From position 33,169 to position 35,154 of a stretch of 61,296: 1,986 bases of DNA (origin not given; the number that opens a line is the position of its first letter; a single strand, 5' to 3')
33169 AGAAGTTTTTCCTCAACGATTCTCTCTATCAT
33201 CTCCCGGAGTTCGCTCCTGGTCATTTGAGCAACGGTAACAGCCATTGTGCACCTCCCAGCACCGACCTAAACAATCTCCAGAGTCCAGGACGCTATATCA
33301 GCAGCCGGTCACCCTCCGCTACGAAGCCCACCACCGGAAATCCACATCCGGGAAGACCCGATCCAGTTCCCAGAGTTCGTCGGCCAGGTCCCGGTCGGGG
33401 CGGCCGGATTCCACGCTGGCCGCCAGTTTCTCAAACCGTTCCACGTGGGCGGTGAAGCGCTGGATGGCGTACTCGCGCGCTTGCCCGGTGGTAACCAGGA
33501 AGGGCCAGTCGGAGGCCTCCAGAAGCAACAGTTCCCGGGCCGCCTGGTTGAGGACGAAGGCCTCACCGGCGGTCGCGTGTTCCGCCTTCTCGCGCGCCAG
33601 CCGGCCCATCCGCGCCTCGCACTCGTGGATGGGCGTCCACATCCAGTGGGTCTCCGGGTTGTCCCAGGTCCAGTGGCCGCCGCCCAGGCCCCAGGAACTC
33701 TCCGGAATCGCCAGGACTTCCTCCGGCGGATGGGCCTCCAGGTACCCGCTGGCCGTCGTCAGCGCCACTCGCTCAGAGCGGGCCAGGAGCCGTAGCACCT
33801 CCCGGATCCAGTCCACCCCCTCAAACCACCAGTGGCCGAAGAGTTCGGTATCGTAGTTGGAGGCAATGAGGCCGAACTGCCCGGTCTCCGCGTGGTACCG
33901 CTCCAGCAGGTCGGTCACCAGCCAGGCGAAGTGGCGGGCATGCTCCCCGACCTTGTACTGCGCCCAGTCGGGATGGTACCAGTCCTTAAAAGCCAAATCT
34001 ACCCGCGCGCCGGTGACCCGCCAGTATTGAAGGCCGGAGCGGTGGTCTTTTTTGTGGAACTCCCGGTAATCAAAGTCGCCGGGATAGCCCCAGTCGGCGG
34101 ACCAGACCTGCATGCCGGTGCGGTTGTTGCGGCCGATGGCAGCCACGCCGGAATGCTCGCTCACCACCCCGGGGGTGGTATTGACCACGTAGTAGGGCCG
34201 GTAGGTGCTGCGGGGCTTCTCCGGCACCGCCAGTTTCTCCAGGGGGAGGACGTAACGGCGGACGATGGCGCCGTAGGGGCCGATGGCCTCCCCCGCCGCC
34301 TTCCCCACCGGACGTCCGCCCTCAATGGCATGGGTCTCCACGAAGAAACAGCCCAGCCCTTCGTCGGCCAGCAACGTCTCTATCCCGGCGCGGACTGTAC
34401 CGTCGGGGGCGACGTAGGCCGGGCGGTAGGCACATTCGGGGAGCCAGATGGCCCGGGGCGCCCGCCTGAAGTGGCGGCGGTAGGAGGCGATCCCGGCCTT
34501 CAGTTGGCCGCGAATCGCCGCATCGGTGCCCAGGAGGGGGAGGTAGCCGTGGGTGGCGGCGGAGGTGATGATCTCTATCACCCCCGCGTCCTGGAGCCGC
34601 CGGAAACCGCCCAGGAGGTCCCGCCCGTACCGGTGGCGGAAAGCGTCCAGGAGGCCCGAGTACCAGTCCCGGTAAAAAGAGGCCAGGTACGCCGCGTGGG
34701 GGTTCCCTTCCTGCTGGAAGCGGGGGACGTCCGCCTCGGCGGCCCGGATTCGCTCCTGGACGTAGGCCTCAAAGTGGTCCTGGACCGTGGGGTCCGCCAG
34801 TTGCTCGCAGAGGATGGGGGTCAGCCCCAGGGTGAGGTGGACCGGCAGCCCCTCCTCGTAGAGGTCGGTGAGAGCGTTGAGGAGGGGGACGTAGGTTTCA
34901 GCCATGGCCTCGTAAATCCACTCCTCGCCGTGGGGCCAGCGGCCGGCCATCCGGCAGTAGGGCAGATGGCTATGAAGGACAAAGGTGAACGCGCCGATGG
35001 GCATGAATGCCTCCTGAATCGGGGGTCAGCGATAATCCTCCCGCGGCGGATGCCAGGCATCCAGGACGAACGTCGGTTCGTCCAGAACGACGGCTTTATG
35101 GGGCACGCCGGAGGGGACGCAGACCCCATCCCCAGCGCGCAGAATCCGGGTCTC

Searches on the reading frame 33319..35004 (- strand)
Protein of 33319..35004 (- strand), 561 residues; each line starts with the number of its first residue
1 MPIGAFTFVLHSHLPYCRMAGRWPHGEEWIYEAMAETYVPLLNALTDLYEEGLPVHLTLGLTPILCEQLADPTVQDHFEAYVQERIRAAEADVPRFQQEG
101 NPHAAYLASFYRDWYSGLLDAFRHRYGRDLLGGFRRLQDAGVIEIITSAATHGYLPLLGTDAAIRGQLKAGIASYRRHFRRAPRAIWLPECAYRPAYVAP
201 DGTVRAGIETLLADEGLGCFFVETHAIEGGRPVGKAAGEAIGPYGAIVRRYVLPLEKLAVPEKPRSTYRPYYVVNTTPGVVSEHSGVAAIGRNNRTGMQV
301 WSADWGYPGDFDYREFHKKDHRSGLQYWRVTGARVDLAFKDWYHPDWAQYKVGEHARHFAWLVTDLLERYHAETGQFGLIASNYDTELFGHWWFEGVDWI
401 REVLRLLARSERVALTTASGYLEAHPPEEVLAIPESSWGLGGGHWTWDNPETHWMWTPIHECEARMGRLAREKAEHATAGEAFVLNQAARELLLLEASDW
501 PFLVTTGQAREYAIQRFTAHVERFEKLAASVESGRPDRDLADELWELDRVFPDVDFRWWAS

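Call 3: search_protein_families(library=pfam, proteins=[window:33319-35004:-], max_evalue=0.01)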
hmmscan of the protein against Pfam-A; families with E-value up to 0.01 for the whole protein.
window:33319-35004:- (561 aa): 2 families
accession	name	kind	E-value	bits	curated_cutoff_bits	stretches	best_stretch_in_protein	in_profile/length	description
PF03065.20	Glyco_hydro_57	-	3.7e-34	118.8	21.2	1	7-434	1-291/291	Glycosyl hydrolase family 57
PF09210.16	BE_C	-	4.4e-29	101.3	25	1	459-559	2-101/101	1,4-alpha-glucan branching enzyme, C-terminal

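Call 18: find_related_loci(query=window:33319-35004:-, collection=genome_contigs, flank=10000)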
Query window:33319-35004:- (561 aa) in genome_contigs; peptide patterns used: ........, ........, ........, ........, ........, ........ (x = any residue, [..] = any of these).
394 stretches matched a pattern; 374 encode a relative of the query (tblastn E <= 1e-3); the best 80 are kept; 80 distinct loci.
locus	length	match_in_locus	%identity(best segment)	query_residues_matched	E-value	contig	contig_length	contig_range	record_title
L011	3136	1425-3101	94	1-559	0e+0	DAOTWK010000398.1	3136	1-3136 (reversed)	MAG TPA_asm: Anaerolineae bacterium isolate H12_134 k73_1403673, whole genome shotgun sequence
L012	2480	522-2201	94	1-560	0e+0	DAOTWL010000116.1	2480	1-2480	MAG TPA_asm: Anaerolineae bacterium isolate H13_138 k109_471986, whole genome shotgun sequence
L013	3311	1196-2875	94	1-560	0e+0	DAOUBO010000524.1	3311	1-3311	MAG TPA_asm: Anaerolineae bacterium isolate H70_732 k91_1138341, whole genome shotgun sequence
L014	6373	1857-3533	93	1-559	0e+0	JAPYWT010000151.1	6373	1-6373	MAG: Thermoflexus sp. isolate RSWP15 scaffold_2409_c1, whole genome shotgun sequence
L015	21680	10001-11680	93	1-560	0e+0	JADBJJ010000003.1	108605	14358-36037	MAG: Chloroflexota bacterium isolate Tumba.bins.32 NODE_297_length_108605_cov_158.53, whole genome shotgun sequence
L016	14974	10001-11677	92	1-559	0e+0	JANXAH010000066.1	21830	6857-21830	MAG: Anaerolineae bacterium isolate SKYB113 k141_33620, whole genome shotgun sequence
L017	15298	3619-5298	92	1-560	0e+0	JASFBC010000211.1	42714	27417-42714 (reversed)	MAG: Anaerolineae bacterium isolate PO_4 k141_31255, whole genome shotgun sequence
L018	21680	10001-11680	92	1-560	0e+0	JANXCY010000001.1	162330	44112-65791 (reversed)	MAG: Anaerolineae bacterium isolate SKYB88 NODE_1_length_162330_cov_36.102753, whole genome shotgun sequence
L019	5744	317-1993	85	2-560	0e+0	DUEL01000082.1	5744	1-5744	MAG TPA_asm: Thermoflexia bacterium isolate J88 Contig82, whole genome shotgun sequence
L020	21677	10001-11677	82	2-560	0e+0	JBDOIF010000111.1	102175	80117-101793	MAG: Anaerolineae bacterium isolate TC202112_Ori_Bins009 k147_326699, whole genome shotgun sequence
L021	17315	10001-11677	82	2-560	0e+0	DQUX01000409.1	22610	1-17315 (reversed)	MAG TPA_asm: Anaerolineales bacterium isolate SZUA-1492 k95_120111, whole genome shotgun sequence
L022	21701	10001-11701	78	3-560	0e+0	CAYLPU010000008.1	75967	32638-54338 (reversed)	MAG TPA_asm: uncultured Anaerolineales bacterium isolate binchicken_co243_290 genome assembly, contig: NODE_153_length_7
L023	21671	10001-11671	74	4-560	0e+0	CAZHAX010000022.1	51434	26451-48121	MAG TPA_asm: uncultured Anaerolineales bacterium isolate binchicken_co116_387 genome assembly, contig: NODE_480_length_5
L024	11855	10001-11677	94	1-559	0e+0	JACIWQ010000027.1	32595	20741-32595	MAG: Thermoflexales bacterium isolate MAG-30 Thermoflexales_E3_bin20_Scaffold_27, whole genome shotgun sequence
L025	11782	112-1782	70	4-561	0e+0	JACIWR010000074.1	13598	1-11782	MAG: Anaerolineae bacterium isolate MAG-31 Anaerolineae_A3_bin18_Scaffold_74, whole genome shotgun sequence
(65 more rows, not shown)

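Call 27: search_protein_families(library=ncbifam, proteins=[L018:4522-5802:+, L018:5875-6711:+, L018:7333-8610:+, L018:11810-13285:+, L018:13512-14756:-, L017:5541-6170:+, L017:6130-7584:+, L017:7613-9769:+], max_evalue=0.00001)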
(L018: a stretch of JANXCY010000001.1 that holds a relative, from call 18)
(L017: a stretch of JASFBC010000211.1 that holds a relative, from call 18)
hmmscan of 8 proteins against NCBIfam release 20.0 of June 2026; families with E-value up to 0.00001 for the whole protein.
L018:4522-5802:+ (426 aa): 0 families

L018:5875-6711:+ (278 aa): 5 families
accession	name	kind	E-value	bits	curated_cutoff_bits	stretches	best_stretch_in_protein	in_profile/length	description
TIGR00268.2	TIGR00268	equivalog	1.8e-93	312.6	150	1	12-268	6-259/259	ATP-dependent sacrificial sulfur transferase LarE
NF010587.0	PRK13980.1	equivalog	1e-09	38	255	1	17-81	29-93/267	NAD+ synthase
NF010588.0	PRK13981.1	equivalog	6.7e-09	34.7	479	1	18-83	284-349/546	NAD+ synthase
NF002048.0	PRK00876.1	subfamily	1e-06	27.8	313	1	20-83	38-101/330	NAD(+) synthase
TIGR00552.1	nadE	equivalog_domain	8e-06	25.2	63.65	0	21-87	24-91/251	NAD(+) synthase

L018:7333-8610:+ (425 aa): 2 families
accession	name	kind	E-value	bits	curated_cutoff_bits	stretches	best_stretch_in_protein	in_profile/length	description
TIGR00299.2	nickel_LarC1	equivalog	2.1e-62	209.8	90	1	111-274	1-165/165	nickel pincer cofactor biosynthesis protein LarC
NF052512.1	nickel_LarC2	equivalog_domain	8.3e-49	164.6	50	1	286-403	1-118/118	nickel pincer cofactor biosynthesis protein LarC2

L018:11810-13285:+ (491 aa): 20 families
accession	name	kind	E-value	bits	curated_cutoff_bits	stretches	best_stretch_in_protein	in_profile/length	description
TIGR02095.1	glgA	subfamily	1.3e-168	561.5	328.45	1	14-483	2-476/477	glycogen/starch synthase, ADP-glucose type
NF001898.0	PRK00654.1-1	equivalog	1.9e-158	528.1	603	1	13-484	1-475/477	glycogen synthase GlgA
NF001903.0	PRK00654.2-2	equivalog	8e-145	483.1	616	1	13-486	1-480/482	glycogen synthase GlgA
NF001900.0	PRK00654.1-3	equivalog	4.9e-138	460.6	509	1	14-487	2-457/481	glycogen synthase GlgA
NF001899.0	PRK00654.1-2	equivalog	2.3e-137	458.3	459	1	13-484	1-475/478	glycogen synthase GlgA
NF001905.0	PRK00654.2-4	subfamily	5.2e-121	404.6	560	1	14-483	2-485/489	glycogen synthase GlgA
NF010699.0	PRK14099.1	equivalog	5.6e-120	401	762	1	13-484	4-479/485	glycogen synthase GlgA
NF010698.0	PRK14098.1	equivalog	3.6e-111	372.2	754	1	8-486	1-488/489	starch synthase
NF001901.0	PRK00654.1-5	equivalog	1.4e-106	357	649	1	10-486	21-493/502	glycogen synthase GlgA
NF001906.0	PRK00654.2-5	equivalog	2.6e-102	343.3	870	1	10-485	3-484/485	glycogen synthase GlgA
NF001902.0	PRK00654.2-1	equivalog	5.3e-94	315.5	845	1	15-482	3-487/492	glycogen synthase GlgA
NF001904.0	PRK00654.2-3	equivalog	5.2e-62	210.1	577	1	14-483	2-473/475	glycogen synthase GlgA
NF038295.1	EPS_HpsP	equivalog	1.7e-12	47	550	1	292-483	196-386/388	hormogonium polysaccharide biosynthesis glycosyltransferase HpsP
TIGR02149.1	glgA_Coryne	subfamily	2.2e-11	43.5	302.4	1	210-483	136-389/391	glycogen synthase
TIGR03999.1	thiol_BshA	equivalog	1.1e-09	37.8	273.7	1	324-485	220-374/375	N-acetyl-alpha-D-glucosaminyl L-malate synthase BshA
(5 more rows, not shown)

L018:13512-14756:- (414 aa): 0 families

L017:5541-6170:+ (209 aa): 0 families

L017:6130-7584:+ (484 aa): 20 families
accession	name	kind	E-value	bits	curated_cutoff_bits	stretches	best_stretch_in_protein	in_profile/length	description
TIGR02095.1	glgA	subfamily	1.1e-166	555.2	328.45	1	7-476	2-476/477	glycogen/starch synthase, ADP-glucose type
NF001898.0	PRK00654.1-1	equivalog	1.4e-159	531.7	603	1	6-477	1-475/477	glycogen synthase GlgA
NF001903.0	PRK00654.2-2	equivalog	3e-142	474.7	616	1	6-479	1-480/482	glycogen synthase GlgA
NF001900.0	PRK00654.1-3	equivalog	2.8e-135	451.5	509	1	7-480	2-457/481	glycogen synthase GlgA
NF001899.0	PRK00654.1-2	equivalog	2.8e-134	448.1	459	1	7-477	2-475/478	glycogen synthase GlgA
NF001905.0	PRK00654.2-4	subfamily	3.5e-120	401.8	560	1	6-477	1-486/489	glycogen synthase GlgA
NF010699.0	PRK14099.1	equivalog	4e-117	391.6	762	1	5-478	3-480/485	glycogen synthase GlgA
NF001901.0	PRK00654.1-5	equivalog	2.6e-108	362.7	649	1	7-481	25-495/502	glycogen synthase GlgA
NF010698.0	PRK14098.1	equivalog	9.3e-106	354.4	754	1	1-479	1-488/489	starch synthase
NF001906.0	PRK00654.2-5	equivalog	5.4e-98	329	870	1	4-478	4-484/485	glycogen synthase GlgA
NF001902.0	PRK00654.2-1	equivalog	1.4e-93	314.1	845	1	8-476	3-488/492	glycogen synthase GlgA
NF001904.0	PRK00654.2-3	equivalog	4.2e-63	213.7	577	1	6-476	1-473/475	glycogen synthase GlgA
NF038295.1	EPS_HpsP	equivalog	1.2e-11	44.3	550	1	285-476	196-386/388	hormogonium polysaccharide biosynthesis glycosyltransferase HpsP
TIGR02149.1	glgA_Coryne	subfamily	2.2e-11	43.5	302.4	1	203-476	136-389/391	glycogen synthase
TIGR03999.1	thiol_BshA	equivalog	1.1e-09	37.7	273.7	1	308-478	211-374/375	N-acetyl-alpha-D-glucosaminyl L-malate synthase BshA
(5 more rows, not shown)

L017:7613-9769:+ (718 aa): 1 family
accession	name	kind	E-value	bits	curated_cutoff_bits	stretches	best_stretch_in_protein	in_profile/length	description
NF041566.1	branchenz_Thermus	equivalog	1.8e-06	27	920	0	64-140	124-205/527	1,4-alpha-glucan branching protein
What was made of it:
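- On LarE / LarC (nickel-pincer cofactor synthesis): Relative L018 has both genes intact (call 27).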
